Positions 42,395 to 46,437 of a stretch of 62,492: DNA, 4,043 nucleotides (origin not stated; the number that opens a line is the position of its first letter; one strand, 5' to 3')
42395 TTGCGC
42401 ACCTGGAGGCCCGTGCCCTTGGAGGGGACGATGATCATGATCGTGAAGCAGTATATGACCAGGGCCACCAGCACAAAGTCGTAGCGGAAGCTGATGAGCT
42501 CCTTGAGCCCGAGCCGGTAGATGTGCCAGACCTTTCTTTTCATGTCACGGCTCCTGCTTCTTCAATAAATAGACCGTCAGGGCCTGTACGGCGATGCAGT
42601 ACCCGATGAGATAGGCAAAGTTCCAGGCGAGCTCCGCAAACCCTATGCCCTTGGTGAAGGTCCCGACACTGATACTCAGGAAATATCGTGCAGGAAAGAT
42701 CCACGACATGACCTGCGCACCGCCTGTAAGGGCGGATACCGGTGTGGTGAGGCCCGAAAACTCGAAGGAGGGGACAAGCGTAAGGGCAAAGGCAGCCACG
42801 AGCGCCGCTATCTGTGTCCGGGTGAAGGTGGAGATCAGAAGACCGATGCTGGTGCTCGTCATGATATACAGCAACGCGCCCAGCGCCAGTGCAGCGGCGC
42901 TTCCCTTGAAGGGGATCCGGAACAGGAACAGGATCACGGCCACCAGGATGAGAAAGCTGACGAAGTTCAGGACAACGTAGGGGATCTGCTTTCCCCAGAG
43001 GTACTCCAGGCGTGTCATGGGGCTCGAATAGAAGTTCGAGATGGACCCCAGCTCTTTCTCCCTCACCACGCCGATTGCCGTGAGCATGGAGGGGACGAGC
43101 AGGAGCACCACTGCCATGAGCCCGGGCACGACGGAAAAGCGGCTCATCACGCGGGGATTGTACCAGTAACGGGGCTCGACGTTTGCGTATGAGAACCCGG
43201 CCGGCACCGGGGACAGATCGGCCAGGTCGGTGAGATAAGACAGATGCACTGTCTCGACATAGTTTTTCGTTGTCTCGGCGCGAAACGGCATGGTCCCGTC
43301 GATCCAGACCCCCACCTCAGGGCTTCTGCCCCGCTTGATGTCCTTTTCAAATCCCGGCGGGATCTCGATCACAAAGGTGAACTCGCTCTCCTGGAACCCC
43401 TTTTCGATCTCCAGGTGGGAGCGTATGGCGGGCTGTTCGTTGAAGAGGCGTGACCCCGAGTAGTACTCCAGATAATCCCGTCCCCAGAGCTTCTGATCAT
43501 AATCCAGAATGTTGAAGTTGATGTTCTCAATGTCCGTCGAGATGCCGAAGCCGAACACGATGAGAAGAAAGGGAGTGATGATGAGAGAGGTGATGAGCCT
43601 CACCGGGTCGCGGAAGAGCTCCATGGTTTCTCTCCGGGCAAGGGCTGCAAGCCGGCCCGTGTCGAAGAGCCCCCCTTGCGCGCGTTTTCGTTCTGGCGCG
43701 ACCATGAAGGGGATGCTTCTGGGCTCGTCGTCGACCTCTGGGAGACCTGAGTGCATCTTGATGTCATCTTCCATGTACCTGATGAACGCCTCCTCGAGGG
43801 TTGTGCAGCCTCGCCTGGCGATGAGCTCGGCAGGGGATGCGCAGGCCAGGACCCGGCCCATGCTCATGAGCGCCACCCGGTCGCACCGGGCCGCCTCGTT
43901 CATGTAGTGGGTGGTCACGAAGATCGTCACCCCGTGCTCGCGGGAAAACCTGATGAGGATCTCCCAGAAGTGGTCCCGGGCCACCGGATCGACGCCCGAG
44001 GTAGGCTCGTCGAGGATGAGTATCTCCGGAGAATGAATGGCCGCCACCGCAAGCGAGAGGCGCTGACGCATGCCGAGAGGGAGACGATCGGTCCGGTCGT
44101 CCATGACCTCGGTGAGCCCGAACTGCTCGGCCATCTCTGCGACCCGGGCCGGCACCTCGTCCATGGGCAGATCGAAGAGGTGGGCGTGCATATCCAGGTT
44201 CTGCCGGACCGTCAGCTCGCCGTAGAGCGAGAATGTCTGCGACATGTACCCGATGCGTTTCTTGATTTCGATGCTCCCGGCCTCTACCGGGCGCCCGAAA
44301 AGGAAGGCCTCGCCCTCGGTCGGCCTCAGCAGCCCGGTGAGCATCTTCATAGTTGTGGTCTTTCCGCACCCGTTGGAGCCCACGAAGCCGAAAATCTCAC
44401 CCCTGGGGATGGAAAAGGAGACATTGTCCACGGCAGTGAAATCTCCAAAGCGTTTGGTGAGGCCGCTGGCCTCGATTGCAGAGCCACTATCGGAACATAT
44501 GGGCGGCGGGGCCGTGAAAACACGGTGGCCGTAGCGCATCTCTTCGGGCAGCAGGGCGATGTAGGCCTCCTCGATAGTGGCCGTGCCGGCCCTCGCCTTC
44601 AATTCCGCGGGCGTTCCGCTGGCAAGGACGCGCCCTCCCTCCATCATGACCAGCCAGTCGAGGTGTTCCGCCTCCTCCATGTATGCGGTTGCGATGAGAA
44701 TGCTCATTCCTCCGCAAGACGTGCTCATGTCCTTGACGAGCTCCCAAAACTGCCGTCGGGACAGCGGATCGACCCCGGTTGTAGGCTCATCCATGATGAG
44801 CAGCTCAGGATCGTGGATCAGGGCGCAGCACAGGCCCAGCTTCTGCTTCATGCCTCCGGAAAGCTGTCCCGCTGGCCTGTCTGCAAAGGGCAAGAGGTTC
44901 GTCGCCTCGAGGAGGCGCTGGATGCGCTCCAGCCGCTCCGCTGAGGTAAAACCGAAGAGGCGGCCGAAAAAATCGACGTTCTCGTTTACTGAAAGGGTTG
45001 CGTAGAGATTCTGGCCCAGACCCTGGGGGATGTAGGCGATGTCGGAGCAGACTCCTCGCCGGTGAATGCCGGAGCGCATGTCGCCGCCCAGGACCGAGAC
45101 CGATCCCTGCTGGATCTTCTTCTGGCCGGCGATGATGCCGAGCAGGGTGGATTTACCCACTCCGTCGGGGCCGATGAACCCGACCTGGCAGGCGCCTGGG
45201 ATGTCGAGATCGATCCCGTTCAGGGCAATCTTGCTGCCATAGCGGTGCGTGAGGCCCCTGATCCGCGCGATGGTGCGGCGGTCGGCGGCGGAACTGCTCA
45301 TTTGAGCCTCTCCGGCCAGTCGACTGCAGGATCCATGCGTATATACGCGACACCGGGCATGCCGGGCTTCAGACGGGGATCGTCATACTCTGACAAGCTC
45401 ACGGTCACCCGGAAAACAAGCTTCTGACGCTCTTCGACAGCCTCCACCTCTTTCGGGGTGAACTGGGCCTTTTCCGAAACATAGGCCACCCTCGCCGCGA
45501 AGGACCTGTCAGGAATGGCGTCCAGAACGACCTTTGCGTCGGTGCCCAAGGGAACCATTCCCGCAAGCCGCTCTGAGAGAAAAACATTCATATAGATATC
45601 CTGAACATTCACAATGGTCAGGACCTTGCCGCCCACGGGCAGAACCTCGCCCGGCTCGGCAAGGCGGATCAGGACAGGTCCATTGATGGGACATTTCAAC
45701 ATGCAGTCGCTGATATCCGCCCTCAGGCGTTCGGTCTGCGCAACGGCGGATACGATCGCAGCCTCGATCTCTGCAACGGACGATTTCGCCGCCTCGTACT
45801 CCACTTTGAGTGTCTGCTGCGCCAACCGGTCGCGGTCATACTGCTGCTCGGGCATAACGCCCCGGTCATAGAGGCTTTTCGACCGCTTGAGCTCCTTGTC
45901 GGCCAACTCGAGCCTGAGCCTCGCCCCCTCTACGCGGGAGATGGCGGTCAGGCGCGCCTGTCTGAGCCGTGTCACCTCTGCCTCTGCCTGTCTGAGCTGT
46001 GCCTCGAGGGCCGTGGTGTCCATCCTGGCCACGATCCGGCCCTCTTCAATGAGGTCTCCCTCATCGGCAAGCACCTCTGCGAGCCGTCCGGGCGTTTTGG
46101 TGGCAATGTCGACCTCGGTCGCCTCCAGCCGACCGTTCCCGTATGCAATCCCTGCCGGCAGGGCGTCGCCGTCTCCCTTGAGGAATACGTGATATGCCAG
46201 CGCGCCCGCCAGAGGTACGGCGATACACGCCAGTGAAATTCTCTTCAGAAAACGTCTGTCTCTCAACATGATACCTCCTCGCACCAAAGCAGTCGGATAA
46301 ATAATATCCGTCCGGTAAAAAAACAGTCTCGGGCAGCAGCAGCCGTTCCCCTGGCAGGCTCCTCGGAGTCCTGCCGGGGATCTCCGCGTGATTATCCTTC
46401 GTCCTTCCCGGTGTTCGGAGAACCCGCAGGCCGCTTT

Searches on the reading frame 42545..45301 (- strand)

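Call 36: search_protein_families(library=pfam, proteins=[window:42545-45301:-], max_evalue=0.00001)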
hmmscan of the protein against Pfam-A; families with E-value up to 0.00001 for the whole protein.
window:42545-45301:- (918 aa): 5 families
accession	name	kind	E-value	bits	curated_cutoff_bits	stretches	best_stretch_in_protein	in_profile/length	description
PF00005.33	ABC_tran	-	1.4e-60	204.3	25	2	292-435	2-137/137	ABC transporter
PF12698.13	ABC2_membrane_3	-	2.4e-39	135.8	31.6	1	572-910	6-346/347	ABC-2 family transporter protein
PF01061.29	ABC2_membrane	-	2.6e-19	70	26.9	1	721-881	51-209/211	ABC-2 type transporter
PF13304.12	AAA_21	-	4.5e-19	70.1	27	1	409-465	240-298/304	AAA domain, putative AbiEii toxin, Type IV TA system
PF12679.13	ABC2_membrane_2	-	1.9e-12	47.5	27.2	1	553-916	2-281/283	ABC-2 family transporter protein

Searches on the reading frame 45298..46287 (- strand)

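Call 36: search_protein_families(library=pfam, proteins=[window:45298-46287:-], max_evalue=0.00001)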
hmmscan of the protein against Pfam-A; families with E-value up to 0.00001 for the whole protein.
window:45298-46287:- (329 aa): 2 families
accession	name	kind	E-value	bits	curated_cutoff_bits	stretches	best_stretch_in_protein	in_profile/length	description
PF16576.10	HlyD_D23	-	2.2e-11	43.9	30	1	56-274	17-188/214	Barrel-sandwich domain of CusB or HlyD membrane-fusion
PF13437.12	HlyD_3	-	3e-09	38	22.2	1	198-309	3-106/106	HlyD family secretion protein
